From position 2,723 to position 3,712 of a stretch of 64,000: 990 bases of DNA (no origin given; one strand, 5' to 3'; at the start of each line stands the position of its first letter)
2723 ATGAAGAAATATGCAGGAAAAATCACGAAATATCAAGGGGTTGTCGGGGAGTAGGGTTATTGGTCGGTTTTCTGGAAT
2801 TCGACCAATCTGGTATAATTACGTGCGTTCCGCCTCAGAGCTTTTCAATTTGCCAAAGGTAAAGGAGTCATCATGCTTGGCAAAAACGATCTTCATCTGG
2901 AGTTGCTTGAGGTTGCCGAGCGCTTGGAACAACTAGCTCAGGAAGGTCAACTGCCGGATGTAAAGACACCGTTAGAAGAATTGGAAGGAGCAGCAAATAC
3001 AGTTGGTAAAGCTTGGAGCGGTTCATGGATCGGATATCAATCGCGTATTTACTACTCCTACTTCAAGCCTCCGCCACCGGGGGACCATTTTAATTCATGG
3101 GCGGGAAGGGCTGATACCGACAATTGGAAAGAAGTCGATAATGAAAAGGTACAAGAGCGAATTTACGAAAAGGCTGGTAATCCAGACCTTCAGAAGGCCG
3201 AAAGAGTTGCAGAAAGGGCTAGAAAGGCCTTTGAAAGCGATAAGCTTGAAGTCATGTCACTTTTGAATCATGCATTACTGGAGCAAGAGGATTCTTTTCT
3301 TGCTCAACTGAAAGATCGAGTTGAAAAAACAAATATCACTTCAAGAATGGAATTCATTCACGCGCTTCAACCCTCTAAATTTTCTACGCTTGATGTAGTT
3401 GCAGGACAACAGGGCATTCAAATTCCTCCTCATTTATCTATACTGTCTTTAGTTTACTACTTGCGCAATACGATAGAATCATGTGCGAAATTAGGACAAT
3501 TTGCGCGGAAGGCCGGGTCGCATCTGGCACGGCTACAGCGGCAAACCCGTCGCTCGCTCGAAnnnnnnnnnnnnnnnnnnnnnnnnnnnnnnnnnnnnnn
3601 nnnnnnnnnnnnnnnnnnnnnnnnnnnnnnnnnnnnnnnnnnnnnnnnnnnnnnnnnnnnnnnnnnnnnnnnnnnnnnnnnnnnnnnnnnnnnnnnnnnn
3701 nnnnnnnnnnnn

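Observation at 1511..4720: Plus-strand three-gene cassette built around a CAP12/PycTIR-type TIR-like protein with no nucleotide cyclase: candidate undescribed anti-phage module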

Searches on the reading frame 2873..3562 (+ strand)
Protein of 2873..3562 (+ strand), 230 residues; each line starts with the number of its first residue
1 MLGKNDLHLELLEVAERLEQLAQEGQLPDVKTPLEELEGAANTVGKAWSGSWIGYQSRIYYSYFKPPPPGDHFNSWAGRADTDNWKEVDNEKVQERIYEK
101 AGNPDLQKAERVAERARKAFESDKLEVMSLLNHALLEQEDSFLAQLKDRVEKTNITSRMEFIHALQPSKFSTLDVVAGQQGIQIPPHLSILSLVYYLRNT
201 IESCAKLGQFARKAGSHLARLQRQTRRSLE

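Call 46: search_protein_representatives(protein=window:2873-3562:+)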
Query: 230 residues. Proteins with E-value up to 0.001 (for the whole library): 892; up to 1e-10: 490; up to 1e-30: 54. The best 150 are listed.
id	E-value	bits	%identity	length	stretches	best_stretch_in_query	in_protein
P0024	4.7e-57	209.6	48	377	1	5-227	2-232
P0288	1.0e-49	185.6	44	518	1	5-229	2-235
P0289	1.3e-48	182.0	45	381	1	6-223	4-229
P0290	8.3e-48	179.4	44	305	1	6-224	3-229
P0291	1.2e-43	165.8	40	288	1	10-224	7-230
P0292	4.6e-43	163.9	41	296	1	10-227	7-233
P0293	5.3e-43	163.7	42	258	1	9-227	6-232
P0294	1.7e-40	155.5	43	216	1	2-188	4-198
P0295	6.7e-40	153.5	39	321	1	6-228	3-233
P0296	7.5e-39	150.1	39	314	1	6-228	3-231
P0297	2.2e-38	148.6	40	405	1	9-227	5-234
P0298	5.3e-38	147.3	38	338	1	10-230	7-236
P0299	6.3e-38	147.1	40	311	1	10-225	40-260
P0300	7.1e-38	146.9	36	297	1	6-227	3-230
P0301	1.0e-37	146.4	38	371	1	10-228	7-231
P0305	1.6e-36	142.5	37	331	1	9-225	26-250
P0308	7.4e-36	140.3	40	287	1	6-199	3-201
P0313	2.7e-34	135.2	35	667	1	10-223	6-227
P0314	2.7e-34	135.2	40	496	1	28-224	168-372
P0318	1.0e-33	133.3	37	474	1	9-224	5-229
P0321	3.6e-33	131.5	37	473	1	10-223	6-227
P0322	3.6e-33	131.5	37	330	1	30-227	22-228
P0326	1.9e-32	129.2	34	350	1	16-221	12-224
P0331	4.4e-32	128.0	35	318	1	10-222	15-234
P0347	9.5e-30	120.4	35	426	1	9-223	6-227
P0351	6.3e-29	117.7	33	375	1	10-224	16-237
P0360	4.9e-28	114.7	33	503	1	10-225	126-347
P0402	9.6e-25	104.0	35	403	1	9-223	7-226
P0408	1.8e-24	103.1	33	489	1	10-220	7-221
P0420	1.2e-23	100.4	32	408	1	10-223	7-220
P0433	4.9e-23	98.4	37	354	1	9-189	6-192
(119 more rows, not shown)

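Call 49: search_protein_families(library=pfam, proteins=[P0289, P0297, P0313, P0318, P0321, P0347, P0351, P0402, P0408, P0420], max_evalue=0.01)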
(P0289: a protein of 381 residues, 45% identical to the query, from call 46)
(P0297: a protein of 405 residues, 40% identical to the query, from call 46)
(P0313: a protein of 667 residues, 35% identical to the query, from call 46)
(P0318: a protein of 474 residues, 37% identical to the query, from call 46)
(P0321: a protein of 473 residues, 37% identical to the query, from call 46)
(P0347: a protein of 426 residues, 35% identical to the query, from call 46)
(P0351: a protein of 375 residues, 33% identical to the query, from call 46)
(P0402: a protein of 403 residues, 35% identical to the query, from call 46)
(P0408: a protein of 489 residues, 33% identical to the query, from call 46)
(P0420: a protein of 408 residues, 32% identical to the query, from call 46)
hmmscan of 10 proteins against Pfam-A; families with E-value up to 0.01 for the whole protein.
P0289 (381 aa): 0 families

P0297 (405 aa): 2 families
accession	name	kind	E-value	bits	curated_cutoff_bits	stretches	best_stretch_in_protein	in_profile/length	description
PF00990.26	GGDEF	-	4.1e-16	59.6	23.8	1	266-392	32-161/161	Diguanylate cyclase, GGDEF domain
PF22335.1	Cas10-Cmr2_palm2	-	0.00019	22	27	1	307-393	50-132/133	Cas10/Cmr2, second palm domain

P0313 (667 aa): 4 families
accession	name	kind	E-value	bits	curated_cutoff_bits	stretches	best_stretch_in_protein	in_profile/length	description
PF00069.31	Pkinase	-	2.4e-32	112.8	31.7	1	258-464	1-199/263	Protein kinase domain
PF07714.23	PK_Tyr_Ser-Thr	-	2.6e-14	53.6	23.1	1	262-462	5-205/258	Protein tyrosine and serine/threonine kinase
PF01636.29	APH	-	0.0025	18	23.2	0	371-404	165-198/239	Phosphotransferase enzyme family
PF13095.12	FTA2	-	0.0051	16.9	30.2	0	254-291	19-56/214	Kinetochore Sim4 complex subunit FTA2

P0318 (474 aa): 0 families

P0321 (473 aa): 0 families

P0347 (426 aa): 0 families

P0351 (375 aa): 1 family
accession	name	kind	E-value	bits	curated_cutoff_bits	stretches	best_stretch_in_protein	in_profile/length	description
PF09509.15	Hypoth_Ymh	-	1.8e-34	118.6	25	1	252-368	3-119/119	Protein of unknown function (Hypoth_ymh)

P0402 (403 aa): 2 families
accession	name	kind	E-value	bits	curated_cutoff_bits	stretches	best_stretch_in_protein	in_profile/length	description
PF13676.11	TIR_2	-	2.3e-25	89.9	28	1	274-388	1-111/122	TIR domain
PF01582.25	TIR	-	6.5e-05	23.2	21.3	1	282-363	14-94/179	TIR domain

P0408 (489 aa): 1 family
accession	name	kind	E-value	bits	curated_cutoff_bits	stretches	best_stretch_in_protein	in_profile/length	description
PF01048.26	PNP_UDP_1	-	5.6e-11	42.7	25.1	1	277-477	28-231/233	Phosphorylase superfamily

P0420 (408 aa): 0 families

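Call 51: search_protein_families(library=pfam, proteins=[P0433, P0326, P0314, P0288, P0322, P0295, P0305, P0331, P0308, P0360], max_evalue=0.01)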
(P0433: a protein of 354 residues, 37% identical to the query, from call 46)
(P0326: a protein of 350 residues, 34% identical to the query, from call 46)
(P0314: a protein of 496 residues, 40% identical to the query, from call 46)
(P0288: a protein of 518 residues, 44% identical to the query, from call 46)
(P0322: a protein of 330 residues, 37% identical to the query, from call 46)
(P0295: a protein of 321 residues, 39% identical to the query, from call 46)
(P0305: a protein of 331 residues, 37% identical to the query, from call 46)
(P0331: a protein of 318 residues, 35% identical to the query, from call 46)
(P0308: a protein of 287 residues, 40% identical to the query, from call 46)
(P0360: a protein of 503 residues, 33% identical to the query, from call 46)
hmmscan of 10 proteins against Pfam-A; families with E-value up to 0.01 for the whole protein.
P0433 (354 aa): 0 families

P0326 (350 aa): 0 families

P0314 (496 aa): 0 families

P0288 (518 aa): 0 families

P0322 (330 aa): 1 family
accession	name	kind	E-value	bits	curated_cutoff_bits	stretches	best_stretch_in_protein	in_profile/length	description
PF10754.15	DUF2569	-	0.0063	17.4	26.5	0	223-326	33-132/143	Protein of unknown function (DUF2569)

P0295 (321 aa): 0 families

P0305 (331 aa): 0 families

P0331 (318 aa): 0 families

P0308 (287 aa): 0 families

P0360 (503 aa): 1 family
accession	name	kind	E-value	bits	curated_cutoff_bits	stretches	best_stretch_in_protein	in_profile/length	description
PF10137.14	CAP12-PCTIR_TIR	-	3.1e-23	82.5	24.7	1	358-471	1-118/119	CAP12/Pycsar effector protein, TIR domain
